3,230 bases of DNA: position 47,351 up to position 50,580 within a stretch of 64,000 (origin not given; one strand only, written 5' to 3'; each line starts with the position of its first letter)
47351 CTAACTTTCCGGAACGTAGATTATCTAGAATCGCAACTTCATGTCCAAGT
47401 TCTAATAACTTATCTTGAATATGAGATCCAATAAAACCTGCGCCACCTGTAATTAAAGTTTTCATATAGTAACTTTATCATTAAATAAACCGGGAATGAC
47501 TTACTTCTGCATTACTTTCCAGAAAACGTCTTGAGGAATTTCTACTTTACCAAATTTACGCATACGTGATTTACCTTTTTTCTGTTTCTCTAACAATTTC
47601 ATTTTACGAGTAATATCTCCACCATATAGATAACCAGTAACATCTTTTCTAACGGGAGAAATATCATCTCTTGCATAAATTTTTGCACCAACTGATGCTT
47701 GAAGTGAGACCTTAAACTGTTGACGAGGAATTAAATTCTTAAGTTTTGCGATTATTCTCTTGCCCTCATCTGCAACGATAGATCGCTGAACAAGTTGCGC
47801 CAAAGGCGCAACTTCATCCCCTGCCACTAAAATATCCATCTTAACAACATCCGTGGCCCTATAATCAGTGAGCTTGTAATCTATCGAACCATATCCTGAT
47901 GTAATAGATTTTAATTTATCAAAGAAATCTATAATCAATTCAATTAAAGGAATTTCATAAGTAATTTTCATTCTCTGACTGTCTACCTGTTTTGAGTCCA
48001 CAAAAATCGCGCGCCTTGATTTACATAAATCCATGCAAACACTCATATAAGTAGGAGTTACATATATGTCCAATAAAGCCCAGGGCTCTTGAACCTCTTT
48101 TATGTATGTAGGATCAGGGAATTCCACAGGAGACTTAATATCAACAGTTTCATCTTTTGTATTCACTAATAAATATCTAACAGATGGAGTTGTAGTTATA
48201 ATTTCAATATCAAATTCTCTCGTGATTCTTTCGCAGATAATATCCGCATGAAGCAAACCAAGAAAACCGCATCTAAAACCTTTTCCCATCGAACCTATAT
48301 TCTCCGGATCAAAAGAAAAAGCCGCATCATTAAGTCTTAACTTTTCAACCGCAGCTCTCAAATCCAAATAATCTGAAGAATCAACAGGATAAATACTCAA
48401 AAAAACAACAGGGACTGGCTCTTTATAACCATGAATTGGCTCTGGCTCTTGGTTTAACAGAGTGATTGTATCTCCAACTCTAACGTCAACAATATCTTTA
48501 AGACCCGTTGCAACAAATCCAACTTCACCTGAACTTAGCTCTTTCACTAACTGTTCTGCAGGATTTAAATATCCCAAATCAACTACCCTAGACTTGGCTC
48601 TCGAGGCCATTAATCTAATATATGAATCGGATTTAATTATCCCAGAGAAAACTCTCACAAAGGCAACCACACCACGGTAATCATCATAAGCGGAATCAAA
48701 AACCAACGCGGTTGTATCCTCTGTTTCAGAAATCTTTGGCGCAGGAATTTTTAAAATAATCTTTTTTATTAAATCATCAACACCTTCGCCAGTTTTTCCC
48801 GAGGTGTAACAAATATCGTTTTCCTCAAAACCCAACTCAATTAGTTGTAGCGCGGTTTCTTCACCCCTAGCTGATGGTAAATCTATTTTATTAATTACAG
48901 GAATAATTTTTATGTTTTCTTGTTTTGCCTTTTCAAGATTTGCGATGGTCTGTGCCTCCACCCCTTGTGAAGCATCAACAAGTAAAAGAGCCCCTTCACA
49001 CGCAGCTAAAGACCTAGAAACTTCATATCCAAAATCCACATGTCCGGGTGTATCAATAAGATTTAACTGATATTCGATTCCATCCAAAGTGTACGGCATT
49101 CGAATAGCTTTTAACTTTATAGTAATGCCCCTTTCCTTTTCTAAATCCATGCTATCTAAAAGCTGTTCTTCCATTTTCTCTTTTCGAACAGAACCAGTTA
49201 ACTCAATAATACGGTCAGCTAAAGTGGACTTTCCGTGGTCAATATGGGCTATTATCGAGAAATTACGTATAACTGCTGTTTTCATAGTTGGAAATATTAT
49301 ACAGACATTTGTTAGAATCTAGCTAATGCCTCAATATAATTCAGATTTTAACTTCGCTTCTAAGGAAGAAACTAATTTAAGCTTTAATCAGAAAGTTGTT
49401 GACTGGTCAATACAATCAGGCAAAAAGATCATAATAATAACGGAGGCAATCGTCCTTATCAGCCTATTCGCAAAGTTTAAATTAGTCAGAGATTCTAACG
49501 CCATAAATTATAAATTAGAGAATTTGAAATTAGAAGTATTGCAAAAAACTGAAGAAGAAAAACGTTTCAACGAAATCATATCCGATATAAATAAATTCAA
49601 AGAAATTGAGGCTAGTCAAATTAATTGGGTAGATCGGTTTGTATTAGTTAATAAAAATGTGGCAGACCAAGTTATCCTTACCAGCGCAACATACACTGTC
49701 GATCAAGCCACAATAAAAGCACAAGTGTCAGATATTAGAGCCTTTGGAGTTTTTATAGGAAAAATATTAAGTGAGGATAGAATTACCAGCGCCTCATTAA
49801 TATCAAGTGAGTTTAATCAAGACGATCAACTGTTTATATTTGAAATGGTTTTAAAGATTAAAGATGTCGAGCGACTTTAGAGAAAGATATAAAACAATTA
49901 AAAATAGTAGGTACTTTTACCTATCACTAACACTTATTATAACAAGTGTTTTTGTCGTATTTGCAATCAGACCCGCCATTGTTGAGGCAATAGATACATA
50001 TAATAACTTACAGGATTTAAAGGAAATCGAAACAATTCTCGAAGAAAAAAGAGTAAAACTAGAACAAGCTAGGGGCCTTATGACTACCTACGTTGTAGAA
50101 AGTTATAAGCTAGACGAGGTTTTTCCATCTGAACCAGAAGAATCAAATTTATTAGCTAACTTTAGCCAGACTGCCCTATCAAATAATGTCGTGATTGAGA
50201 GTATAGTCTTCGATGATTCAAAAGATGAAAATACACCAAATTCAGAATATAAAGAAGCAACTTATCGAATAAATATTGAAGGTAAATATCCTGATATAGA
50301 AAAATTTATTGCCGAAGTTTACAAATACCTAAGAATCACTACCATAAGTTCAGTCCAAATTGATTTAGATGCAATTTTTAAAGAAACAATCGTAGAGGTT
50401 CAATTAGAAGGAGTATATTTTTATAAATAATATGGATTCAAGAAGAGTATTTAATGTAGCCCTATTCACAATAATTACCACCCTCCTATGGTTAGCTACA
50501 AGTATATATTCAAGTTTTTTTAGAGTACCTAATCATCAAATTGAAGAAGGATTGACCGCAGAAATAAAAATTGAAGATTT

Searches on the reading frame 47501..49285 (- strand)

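Call 8: search_protein_families(library=pfam, proteins=[window:47501-49285:-], max_evalue=0.001)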
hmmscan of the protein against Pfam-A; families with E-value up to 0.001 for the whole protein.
window:47501-49285:- (594 aa): 8 families
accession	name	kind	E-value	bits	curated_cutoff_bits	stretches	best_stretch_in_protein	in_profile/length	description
PF00009.33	GTP_EFTU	-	6.2e-53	179.6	26.5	1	6-181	3-187/188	Elongation factor Tu GTP binding domain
PF06421.17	LepA_C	-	7.2e-39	132.7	29.7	1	488-592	2-106/107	GTP-binding protein LepA C-terminus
PF00679.30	EFG_C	-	7.4e-19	68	27.9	1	398-484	2-87/89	Elongation factor G C-terminus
PF03144.31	GTP_EFTU_D2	-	4e-11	43.6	30.3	1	205-275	1-73/73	Elongation factor Tu domain 2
PF22042.2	EF-G_D2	-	1.8e-06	28.4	27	1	192-274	3-81/84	Elongation factor G domain 2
PF14492.12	EFG_III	-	7.5e-05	23.1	27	1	290-365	2-74/75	Elongation Factor G, domain III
PF01926.29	MMR_HSR1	-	8.7e-05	23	21.9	1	17-133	10-113/113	50S ribosome-binding GTPase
PF00071.28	Ras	-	0.00021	21.3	21.6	1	50-180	26-160/162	Ras family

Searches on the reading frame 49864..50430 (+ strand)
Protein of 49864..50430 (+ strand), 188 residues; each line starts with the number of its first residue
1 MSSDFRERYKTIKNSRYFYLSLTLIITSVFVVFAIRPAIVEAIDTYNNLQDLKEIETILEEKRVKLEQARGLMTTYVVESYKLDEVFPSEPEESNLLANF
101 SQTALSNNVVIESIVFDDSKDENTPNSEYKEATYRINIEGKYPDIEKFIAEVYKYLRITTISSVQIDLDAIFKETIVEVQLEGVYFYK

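Call 61: search_protein_families(library=pfam, proteins=[window:49864-50430:+], max_evalue=0.0001)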
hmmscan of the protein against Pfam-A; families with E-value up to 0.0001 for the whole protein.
window:49864-50430:+ (188 aa): 1 family
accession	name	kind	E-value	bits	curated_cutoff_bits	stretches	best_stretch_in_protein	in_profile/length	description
PF04350.18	PilO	-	5.6e-09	36.7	22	1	57-168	16-123/145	Pilus assembly protein, PilO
